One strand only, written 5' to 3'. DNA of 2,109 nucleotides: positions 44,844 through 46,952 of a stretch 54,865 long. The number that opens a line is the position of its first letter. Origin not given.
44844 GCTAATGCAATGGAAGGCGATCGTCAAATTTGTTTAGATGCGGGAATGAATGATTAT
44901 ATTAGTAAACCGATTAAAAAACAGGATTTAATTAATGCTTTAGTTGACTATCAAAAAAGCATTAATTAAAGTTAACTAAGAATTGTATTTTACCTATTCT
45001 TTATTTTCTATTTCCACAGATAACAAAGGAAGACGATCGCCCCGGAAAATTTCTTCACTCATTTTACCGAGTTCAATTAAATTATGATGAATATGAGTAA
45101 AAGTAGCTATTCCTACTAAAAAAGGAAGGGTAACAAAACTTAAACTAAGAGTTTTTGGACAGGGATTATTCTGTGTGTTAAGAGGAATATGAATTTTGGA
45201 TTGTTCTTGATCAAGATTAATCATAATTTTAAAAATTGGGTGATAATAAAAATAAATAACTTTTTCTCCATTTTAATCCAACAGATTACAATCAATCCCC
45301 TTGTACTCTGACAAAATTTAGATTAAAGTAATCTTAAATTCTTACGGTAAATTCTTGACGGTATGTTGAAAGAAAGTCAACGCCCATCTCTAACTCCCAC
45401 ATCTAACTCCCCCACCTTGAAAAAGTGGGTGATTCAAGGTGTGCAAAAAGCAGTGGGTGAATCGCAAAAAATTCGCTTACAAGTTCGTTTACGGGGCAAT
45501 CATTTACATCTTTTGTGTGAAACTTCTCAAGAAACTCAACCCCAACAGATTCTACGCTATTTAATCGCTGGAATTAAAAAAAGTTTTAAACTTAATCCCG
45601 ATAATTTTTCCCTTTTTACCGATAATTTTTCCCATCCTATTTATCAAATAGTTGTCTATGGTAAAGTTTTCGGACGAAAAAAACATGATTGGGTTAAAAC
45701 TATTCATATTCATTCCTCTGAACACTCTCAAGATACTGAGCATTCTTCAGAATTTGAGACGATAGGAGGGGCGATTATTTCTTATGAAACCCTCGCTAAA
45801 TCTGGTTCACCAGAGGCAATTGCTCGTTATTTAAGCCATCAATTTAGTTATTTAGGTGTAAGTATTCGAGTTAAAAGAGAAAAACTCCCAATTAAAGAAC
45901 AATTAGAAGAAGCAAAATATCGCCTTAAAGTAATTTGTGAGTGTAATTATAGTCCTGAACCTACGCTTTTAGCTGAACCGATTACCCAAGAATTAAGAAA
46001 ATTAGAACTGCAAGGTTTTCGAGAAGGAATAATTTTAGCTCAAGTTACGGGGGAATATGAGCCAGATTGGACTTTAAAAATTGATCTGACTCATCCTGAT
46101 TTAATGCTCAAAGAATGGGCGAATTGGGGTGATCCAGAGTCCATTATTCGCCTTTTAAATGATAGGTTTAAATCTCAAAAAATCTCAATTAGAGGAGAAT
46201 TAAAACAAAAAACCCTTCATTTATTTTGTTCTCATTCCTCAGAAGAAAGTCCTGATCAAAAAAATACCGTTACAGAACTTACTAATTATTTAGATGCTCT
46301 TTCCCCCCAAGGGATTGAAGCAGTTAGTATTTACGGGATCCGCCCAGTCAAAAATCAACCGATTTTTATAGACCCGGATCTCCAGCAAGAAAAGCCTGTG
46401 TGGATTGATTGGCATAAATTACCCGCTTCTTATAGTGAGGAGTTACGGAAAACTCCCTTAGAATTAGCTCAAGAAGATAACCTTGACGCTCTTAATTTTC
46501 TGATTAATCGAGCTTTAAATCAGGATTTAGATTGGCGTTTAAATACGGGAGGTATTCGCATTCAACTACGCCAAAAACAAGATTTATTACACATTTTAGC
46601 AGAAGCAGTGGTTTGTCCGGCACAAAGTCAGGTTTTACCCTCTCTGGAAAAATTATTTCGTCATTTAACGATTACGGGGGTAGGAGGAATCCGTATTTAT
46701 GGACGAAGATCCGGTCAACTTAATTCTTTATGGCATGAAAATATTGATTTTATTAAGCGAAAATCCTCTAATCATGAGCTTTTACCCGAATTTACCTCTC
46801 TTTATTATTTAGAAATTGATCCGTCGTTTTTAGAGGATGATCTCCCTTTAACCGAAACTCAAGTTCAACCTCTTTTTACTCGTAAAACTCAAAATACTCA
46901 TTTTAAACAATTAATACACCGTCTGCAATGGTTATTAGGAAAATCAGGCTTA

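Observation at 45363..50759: XisH-XisI pair embedded inside an SGNH + MBOAT O-acylation operon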

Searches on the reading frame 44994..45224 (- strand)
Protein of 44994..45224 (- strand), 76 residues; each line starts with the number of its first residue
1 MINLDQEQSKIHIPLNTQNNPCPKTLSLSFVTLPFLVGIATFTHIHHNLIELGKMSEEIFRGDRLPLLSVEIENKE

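Call 19: search_protein_families(library=pfam, proteins=[window:44994-45224:-], max_evalue=1)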
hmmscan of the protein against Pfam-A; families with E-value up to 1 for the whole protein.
window:44994-45224:- (76 aa): 0 families

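Call 44: search_protein_families(library=ncbifam, proteins=[window:44994-45224:-], max_evalue=1)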
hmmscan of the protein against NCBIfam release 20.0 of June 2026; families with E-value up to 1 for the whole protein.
window:44994-45224:- (76 aa): 0 families

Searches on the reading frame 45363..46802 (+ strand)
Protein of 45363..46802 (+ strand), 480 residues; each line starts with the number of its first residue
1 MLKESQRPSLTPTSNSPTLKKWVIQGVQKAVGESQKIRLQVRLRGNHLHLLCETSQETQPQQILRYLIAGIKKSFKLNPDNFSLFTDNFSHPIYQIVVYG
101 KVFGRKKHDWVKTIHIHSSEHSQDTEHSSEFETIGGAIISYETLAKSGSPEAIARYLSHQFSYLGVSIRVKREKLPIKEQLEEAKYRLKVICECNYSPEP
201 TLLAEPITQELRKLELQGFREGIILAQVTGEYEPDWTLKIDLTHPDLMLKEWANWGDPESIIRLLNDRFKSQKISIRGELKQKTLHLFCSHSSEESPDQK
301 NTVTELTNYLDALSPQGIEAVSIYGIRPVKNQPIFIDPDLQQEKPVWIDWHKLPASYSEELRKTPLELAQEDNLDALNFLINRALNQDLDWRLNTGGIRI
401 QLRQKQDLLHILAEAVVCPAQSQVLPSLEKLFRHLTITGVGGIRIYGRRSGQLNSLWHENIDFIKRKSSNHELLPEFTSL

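Call 52: predict_structure(alignment_id=A2)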
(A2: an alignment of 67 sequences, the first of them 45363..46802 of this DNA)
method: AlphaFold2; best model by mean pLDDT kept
length: 480 residues; sequences in the alignment: 67
mean_pLDDT: 81.9   pTM: 0.75
mean pLDDT of the five models: 81.9, 81.3, 81.3, 80.9, 80.9
residues with pLDDT >= 90: 239; 70-90: 148; 50-70: 42; < 50: 51
segments of 3 or more residues with pLDDT < 50: 1-15, 78-81, 118-138, 335-337, 478-480
pLDDT, mean of each block of 10 residues (from residue 1): 35 53 78 77 84 86 82 58 54 82 88 66 27 41 88 91 89 86 85 89 92 92 92 91 92 96 96 95 96 88 97 97 88 49 82 96 95 94 95 93 93 94 95 87 94 93 72 51
secondary structure, 60 per line:
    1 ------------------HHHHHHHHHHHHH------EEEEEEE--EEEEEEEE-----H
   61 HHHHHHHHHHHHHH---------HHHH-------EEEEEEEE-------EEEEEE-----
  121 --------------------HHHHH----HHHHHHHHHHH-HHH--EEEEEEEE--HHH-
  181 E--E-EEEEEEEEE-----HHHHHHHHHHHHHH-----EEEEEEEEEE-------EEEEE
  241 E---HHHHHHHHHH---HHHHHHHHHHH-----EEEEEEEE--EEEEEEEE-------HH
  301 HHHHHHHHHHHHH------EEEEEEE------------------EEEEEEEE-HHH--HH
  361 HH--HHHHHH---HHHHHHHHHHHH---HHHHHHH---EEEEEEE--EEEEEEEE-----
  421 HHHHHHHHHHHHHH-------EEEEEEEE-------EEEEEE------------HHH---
elements in order: H19-31 E38-44 E47-54 H60-74 H84-87 E95-102 E110-115 H141-145 H150-160 E167-174 E186-194 H200-213 E219-228 E236-241 H245-254 H258-268 E274-281 E284-291 H299-313 E320-326 E345-352 H359-362 H365-370 H374-385 H389-395 E399-405 E408-415 H421-434 E442-449 E457-462

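Call 72: search_protein_representatives(protein=window:45363-46802:+)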
Query: 480 residues. Proteins with E-value up to 0.001 (for the whole library): 226; up to 1e-10: 164; up to 1e-30: 143. The best 150 are listed.
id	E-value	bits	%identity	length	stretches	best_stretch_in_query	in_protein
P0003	1.2e-240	815.6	77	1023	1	1-479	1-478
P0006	3.1e-125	435.1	48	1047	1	18-478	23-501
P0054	4.1e-108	378.7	44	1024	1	15-478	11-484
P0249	5.8e-102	358.4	44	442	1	42-468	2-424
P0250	3.4e-101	355.9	46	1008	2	136-473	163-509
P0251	8.1e-101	354.6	43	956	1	6-463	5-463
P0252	5.1e-100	352.0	42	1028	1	23-479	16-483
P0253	5.4e-100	351.9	44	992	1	13-478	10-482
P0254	1.3e-99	350.7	44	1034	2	186-478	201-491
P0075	3.4e-97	342.7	42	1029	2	148-463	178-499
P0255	1.2e-95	337.6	46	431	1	23-428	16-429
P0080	2.8e-95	336.4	44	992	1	17-468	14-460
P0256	7.9e-95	334.9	45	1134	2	141-478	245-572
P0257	3.2e-94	332.9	42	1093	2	186-478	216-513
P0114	4.6e-94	332.4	41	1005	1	20-478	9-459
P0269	8.7e-89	315.0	42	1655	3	180-478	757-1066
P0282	4.1e-85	302.9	44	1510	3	183-478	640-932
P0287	2.8e-83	296.8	41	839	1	10-458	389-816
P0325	9.6e-71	255.5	40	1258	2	140-478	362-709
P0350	5.1e-60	220.1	36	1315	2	150-478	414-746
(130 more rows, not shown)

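Call 73: search_protein_families(library=pfam, proteins=[P0269, P0282, P0287, P0350, P0325], max_evalue=0.001)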
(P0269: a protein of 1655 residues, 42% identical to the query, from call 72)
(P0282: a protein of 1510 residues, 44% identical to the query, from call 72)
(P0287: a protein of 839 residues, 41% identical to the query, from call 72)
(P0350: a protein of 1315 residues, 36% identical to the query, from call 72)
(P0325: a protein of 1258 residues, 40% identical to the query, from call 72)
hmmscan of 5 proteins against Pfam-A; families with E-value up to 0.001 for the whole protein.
P0269 (1655 aa): 1 family
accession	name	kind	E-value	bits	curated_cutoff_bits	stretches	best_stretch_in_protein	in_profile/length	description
PF00805.28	Pentapeptide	-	1.6e-07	31.2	20.2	1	357-393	1-37/40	Pentapeptide repeats (8 copies)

P0282 (1510 aa): 0 families

P0287 (839 aa): 1 family
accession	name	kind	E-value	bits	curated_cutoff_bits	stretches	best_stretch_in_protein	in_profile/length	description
PF00656.27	Peptidase_C14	-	2e-19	70.7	21.4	1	5-223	2-221/233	Caspase domain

P0350 (1315 aa): 1 family
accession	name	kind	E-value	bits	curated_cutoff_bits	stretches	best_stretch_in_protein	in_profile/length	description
PF07611.17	DUF1574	-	3.4e-08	33.7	29.1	0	935-1032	47-135/342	Protein of unknown function (DUF1574)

P0325 (1258 aa): 1 family
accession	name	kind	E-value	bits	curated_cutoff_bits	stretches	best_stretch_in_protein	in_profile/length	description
PF07611.17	DUF1574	-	6.5e-07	29.4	29.1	1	876-974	47-136/342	Protein of unknown function (DUF1574)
